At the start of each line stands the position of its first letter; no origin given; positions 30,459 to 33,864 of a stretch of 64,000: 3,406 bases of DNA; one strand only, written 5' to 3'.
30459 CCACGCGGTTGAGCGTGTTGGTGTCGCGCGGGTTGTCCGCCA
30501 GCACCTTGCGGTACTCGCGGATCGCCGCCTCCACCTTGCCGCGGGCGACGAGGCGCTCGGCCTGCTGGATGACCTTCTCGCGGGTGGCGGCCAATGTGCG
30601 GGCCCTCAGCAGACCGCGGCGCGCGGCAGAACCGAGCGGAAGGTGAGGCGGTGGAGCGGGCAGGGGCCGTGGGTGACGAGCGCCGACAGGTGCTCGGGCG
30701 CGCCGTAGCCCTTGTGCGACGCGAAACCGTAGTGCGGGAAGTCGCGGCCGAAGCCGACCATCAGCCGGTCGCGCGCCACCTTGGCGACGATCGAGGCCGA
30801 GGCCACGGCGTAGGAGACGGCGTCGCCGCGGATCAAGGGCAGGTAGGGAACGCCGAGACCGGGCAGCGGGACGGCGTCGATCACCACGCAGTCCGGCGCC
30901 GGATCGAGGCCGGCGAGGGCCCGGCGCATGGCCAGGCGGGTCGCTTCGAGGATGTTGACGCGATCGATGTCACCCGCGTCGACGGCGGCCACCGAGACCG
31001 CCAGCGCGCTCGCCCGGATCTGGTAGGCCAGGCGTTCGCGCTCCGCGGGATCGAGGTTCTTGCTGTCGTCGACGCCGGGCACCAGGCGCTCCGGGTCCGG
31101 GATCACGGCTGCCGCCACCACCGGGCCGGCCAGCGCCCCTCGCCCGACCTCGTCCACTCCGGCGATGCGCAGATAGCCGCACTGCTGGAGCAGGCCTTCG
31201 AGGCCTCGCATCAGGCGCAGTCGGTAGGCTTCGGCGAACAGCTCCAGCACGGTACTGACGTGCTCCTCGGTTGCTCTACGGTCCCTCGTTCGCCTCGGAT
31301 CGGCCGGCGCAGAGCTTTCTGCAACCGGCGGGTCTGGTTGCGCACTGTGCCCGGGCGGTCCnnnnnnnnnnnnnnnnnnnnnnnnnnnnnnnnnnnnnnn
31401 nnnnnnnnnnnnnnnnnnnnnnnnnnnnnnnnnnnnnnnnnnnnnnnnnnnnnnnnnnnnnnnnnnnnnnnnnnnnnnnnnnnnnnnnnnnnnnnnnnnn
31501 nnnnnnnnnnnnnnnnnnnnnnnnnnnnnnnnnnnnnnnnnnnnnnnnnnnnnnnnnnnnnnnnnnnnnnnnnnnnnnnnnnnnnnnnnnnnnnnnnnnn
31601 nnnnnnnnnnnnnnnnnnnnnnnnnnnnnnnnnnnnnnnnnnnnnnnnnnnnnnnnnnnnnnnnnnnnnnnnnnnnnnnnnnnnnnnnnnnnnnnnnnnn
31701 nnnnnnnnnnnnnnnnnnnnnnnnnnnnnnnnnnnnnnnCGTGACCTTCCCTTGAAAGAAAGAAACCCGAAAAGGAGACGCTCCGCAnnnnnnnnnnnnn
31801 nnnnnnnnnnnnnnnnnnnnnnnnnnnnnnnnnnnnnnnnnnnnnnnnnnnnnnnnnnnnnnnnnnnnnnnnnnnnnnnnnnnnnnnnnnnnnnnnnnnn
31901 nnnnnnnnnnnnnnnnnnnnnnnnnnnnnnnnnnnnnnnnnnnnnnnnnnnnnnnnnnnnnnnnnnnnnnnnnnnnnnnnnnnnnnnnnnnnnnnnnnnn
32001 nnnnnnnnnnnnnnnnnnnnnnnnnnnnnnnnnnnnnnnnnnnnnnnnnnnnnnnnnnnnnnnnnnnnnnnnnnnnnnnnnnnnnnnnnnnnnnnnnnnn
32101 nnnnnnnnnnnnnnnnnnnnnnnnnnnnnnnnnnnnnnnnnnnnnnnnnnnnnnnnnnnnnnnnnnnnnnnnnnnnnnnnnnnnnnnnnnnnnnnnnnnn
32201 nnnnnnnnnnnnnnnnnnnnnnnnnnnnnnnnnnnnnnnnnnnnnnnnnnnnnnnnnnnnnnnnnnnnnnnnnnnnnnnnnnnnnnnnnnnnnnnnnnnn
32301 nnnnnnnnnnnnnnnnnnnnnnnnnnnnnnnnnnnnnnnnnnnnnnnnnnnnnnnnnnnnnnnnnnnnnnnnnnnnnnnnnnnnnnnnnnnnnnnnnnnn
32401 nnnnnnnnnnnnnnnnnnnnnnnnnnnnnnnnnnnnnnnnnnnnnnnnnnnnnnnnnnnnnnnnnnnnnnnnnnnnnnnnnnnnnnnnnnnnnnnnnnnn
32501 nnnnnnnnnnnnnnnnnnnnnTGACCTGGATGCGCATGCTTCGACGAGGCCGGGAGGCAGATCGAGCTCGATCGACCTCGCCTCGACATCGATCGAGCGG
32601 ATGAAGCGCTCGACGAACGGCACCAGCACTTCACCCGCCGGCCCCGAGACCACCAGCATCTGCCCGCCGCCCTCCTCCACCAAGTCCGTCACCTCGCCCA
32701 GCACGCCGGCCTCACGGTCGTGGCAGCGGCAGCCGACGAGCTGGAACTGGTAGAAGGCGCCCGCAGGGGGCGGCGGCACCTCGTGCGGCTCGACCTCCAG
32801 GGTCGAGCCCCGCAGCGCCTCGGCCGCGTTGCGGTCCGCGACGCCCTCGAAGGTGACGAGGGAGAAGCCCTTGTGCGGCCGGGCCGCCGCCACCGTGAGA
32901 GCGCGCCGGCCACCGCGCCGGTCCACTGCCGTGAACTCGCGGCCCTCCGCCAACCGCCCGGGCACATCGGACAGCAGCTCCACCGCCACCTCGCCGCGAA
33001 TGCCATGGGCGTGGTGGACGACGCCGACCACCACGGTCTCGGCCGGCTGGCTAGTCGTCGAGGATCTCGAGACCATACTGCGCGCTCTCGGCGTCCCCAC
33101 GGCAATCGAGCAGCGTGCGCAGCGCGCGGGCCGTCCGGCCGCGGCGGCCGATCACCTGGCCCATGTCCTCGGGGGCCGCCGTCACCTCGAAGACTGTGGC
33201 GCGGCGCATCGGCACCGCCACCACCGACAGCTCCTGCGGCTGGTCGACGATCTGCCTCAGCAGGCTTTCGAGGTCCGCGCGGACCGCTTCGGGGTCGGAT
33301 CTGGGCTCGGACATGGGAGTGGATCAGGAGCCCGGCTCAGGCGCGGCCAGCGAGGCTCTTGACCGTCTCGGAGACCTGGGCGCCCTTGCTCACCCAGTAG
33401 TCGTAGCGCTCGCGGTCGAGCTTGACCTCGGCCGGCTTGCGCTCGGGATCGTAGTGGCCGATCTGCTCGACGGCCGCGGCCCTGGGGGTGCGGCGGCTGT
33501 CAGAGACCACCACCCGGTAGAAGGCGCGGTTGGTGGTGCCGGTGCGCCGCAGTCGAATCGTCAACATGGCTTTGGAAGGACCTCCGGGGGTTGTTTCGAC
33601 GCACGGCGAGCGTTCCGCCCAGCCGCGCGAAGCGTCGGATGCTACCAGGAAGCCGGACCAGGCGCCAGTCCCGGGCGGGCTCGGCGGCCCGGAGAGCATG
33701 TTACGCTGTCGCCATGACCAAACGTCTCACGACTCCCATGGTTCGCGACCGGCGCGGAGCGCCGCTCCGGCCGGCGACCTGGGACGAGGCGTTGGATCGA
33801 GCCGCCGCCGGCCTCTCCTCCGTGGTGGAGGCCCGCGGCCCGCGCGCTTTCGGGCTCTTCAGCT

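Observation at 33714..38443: Fissioned and order-permuted FdsA: catalytic domain gene first, NuoEF-fusion in the middle, FdsA N-terminal Fe-S domains last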

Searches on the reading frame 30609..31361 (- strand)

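Call 9: search_protein_families(library=pfam, proteins=[window:30609-31361:-])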
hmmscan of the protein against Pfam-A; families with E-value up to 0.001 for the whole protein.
window:30609-31361:- (251 aa): 1 family
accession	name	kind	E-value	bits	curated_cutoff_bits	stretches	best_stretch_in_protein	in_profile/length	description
PF01351.25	RNase_HII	-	1.6e-35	123.2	25.8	1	67-243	1-198/199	Ribonuclease HII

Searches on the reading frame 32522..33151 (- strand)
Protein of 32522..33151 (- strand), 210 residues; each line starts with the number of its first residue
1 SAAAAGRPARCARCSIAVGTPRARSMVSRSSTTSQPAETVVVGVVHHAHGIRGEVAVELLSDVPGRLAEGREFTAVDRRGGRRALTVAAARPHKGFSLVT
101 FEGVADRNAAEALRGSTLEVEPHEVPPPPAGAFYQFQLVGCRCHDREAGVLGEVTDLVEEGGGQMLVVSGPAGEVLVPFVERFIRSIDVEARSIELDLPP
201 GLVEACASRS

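Call 9: search_protein_families(library=pfam, proteins=[window:32522-33151:-])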
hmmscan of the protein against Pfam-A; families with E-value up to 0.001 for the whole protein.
window:32522-33151:- (210 aa): 3 families
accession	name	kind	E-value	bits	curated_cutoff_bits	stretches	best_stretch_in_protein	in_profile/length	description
PF24986.1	PRC_RimM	-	7.8e-21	74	27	1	136-202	2-69/69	RimM PRC barrel domain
PF01782.24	RimM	-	1.3e-18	67.4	23.5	1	41-121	1-81/84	RimM N-terminal domain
PF05239.21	PRC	-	2.7e-05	24.5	21.2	1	132-202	3-77/78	PRC-barrel domain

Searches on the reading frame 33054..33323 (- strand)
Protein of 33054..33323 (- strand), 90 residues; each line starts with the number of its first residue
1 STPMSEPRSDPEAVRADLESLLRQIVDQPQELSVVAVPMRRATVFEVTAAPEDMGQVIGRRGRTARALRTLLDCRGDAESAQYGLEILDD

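Call 9: search_protein_families(library=pfam, proteins=[window:33054-33323:-])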
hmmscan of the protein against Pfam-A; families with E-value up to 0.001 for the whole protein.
window:33054-33323:- (90 aa): 1 family
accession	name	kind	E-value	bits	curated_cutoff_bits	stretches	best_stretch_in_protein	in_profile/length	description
PF13083.13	KH_KhpA-B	-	3.9e-18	65.6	32.1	1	17-87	3-73/73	KhpA/KhpB, KH domain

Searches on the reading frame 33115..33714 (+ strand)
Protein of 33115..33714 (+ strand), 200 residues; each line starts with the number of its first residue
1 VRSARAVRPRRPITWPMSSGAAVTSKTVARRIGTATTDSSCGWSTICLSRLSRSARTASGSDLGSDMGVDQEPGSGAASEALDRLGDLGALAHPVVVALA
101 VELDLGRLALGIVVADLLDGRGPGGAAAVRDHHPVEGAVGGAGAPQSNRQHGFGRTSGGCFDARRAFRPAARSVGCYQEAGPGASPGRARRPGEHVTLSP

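Call 6: search_protein_families(library=pfam, proteins=[window:33115-33714:+], max_evalue=0.001)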
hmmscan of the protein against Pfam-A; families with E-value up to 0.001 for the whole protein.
window:33115-33714:+ (200 aa): 0 families
